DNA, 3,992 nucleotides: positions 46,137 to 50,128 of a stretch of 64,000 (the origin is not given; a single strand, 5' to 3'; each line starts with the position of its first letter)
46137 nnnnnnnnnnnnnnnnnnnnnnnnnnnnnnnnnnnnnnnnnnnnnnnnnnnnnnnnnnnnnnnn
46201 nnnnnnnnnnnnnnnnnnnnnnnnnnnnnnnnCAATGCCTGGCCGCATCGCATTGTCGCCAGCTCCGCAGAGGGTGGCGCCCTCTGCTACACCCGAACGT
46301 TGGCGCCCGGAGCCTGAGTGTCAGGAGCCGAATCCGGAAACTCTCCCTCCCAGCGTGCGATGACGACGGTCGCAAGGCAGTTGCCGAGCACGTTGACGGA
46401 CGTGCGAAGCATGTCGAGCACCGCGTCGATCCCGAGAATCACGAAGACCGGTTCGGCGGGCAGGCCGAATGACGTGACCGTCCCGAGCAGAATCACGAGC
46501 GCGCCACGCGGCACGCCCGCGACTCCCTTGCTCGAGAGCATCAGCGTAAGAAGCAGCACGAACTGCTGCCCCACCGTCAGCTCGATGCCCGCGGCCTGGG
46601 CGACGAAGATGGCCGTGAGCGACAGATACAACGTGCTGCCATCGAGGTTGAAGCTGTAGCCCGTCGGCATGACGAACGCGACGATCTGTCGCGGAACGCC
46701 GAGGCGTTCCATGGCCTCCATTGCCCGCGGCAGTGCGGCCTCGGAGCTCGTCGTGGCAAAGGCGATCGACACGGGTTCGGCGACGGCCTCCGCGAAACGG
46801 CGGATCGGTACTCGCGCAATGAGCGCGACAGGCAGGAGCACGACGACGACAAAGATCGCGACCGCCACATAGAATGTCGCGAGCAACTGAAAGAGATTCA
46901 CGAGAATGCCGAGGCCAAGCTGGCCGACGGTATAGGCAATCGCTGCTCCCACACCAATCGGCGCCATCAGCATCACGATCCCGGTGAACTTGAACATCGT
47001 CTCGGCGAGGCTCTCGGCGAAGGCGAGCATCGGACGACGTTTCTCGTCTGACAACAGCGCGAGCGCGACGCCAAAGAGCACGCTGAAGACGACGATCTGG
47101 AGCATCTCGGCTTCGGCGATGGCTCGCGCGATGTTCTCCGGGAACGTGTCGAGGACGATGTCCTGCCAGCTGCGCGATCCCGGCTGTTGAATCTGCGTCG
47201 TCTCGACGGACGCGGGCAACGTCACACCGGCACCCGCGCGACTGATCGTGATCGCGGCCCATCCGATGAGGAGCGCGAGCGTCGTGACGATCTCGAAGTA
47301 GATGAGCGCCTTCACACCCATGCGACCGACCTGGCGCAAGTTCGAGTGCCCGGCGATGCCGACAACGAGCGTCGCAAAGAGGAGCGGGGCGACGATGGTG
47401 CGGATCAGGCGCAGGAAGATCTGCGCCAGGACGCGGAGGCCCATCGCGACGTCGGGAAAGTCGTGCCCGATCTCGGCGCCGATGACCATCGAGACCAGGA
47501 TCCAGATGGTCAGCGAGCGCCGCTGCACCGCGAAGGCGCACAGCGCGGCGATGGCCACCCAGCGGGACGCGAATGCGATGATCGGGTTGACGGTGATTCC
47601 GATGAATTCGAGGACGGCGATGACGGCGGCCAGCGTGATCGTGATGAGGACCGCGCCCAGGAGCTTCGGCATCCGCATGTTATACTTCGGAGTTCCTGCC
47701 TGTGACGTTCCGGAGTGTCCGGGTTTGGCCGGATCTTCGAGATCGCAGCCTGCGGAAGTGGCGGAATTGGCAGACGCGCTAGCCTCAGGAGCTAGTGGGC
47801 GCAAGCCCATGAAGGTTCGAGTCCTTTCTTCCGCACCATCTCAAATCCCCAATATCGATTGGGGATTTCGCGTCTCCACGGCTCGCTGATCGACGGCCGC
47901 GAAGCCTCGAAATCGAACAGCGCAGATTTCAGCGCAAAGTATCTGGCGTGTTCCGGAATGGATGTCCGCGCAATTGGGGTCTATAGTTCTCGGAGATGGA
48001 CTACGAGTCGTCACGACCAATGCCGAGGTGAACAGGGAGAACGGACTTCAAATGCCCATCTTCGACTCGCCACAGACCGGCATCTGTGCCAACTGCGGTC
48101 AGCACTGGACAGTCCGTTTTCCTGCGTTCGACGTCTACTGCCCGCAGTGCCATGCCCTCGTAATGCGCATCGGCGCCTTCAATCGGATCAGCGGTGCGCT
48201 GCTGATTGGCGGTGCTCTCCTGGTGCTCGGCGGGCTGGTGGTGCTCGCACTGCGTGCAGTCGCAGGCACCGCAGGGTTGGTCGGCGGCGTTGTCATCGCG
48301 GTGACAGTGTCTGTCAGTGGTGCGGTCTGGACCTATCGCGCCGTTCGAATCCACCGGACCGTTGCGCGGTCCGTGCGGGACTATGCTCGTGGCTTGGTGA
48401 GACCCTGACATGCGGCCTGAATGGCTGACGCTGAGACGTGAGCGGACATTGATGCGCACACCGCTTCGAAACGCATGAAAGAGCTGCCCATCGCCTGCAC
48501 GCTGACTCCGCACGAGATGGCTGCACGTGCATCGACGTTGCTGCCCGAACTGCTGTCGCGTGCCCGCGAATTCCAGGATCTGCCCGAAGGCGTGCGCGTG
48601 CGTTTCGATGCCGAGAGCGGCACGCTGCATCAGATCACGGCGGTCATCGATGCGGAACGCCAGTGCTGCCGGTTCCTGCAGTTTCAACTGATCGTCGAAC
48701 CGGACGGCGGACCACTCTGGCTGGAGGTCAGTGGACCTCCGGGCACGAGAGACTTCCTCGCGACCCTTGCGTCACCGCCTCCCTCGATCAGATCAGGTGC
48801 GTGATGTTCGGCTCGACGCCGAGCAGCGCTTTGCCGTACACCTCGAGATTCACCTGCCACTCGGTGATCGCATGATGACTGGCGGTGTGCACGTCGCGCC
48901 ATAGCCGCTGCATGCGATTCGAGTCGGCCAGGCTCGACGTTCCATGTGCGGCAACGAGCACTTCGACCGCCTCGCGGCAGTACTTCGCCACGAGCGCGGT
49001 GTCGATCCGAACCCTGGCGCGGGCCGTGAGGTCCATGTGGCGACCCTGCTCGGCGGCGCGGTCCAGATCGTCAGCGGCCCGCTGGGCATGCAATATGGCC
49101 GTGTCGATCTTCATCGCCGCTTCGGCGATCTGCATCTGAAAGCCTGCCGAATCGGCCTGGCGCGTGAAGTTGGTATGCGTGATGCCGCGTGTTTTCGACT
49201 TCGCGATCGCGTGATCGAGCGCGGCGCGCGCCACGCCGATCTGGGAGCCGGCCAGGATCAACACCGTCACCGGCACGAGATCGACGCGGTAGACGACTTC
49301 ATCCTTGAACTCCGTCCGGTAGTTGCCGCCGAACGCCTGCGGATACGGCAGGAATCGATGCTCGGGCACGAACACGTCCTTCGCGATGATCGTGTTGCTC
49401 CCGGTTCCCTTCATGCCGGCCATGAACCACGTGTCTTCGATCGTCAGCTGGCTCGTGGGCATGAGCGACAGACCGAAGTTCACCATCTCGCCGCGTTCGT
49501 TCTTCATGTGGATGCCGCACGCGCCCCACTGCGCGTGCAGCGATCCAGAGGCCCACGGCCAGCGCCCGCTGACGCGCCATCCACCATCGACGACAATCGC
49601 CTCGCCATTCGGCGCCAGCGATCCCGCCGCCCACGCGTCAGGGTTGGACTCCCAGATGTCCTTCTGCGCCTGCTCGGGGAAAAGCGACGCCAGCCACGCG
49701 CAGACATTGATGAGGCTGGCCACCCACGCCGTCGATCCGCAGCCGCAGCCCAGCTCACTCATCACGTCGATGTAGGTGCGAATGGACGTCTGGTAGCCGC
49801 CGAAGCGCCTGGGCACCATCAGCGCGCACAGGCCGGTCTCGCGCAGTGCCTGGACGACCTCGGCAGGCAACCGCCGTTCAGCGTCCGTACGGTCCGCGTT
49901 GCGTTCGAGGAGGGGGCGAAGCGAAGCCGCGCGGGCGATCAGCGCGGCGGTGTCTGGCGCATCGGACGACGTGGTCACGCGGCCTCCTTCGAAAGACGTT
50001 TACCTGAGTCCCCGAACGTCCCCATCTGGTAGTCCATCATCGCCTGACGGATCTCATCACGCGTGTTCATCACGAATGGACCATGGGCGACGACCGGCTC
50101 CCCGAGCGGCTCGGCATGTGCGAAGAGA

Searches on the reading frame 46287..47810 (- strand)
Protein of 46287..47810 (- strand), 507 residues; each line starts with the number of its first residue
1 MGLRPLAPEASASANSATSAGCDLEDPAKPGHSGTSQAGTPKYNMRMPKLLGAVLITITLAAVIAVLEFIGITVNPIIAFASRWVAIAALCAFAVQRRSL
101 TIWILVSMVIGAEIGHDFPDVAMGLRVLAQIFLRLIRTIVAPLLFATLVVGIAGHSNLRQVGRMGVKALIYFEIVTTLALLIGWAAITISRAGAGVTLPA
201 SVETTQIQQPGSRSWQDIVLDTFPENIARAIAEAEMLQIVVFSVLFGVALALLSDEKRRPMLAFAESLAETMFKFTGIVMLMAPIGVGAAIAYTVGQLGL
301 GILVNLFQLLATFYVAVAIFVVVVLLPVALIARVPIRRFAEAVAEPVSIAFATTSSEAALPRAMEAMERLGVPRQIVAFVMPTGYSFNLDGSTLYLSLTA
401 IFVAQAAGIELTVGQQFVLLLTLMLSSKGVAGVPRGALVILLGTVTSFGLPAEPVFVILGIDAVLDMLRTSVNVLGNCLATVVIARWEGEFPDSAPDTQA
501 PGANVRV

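Call 38: search_protein_families(library=pfam, proteins=[window:46287-47810:-], max_evalue=0.001)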
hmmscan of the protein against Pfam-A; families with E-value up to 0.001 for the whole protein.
window:46287-47810:- (507 aa): 1 family
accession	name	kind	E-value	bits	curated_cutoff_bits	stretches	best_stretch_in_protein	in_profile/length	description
PF00375.23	SDF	-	3e-112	375.9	27.9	1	100-487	1-387/387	Sodium:dicarboxylate symporter family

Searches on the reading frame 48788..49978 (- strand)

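Call 55: search_protein_families(library=pfam, proteins=[window:48788-49978:-], max_evalue=0.001)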
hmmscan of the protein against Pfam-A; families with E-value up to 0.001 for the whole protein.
window:48788-49978:- (396 aa): 3 families
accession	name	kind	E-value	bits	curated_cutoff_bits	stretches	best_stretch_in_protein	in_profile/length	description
PF08028.16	Acyl-CoA_dh_2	-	4.9e-28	98.5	22.7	1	241-373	2-133/134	Acyl-CoA dehydrogenase, C-terminal domain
PF02771.21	Acyl-CoA_dh_N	-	3.4e-11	44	22.9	1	25-109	20-105/113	Acyl-CoA dehydrogenase, N-terminal domain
PF00441.29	Acyl-CoA_dh_1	-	1.2e-07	32.4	22.4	1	242-365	18-130/150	Acyl-CoA dehydrogenase, C-terminal domain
